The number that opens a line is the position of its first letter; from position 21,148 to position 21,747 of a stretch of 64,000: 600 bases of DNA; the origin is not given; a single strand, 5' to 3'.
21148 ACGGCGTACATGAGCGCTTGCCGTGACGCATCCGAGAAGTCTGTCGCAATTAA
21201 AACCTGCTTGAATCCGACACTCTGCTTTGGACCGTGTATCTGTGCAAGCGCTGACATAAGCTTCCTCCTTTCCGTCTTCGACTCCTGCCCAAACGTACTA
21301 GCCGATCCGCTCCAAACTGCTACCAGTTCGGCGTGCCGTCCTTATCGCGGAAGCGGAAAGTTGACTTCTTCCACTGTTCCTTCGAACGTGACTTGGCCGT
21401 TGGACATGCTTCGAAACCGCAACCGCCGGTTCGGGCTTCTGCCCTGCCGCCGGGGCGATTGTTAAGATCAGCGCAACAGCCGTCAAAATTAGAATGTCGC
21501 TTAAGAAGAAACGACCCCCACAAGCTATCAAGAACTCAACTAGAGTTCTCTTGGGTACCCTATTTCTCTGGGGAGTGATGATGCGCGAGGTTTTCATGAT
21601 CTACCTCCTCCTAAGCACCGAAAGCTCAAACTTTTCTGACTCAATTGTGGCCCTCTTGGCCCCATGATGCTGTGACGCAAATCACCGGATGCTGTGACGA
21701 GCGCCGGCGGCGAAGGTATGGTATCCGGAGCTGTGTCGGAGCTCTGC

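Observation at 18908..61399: Recurrent CRP-type palindrome (GTGA-N6-TCAC) in front of most redox and fermentation operons, suggesting a local Crp/Fnr regulon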

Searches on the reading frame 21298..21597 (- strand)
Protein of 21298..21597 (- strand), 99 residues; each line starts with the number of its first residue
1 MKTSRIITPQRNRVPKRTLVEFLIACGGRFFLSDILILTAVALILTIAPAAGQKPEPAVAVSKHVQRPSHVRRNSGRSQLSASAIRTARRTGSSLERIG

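Call 6: search_protein_families(library=ncbifam, proteins=[window:21298-21597:-])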
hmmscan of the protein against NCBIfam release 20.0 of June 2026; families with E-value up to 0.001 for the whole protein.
window:21298-21597:- (99 aa): 0 families

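Call 53: search_protein_families(library=pfam, proteins=[window:21298-21597:-], max_evalue=0.0001)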
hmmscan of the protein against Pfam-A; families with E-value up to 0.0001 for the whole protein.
window:21298-21597:- (99 aa): 0 families
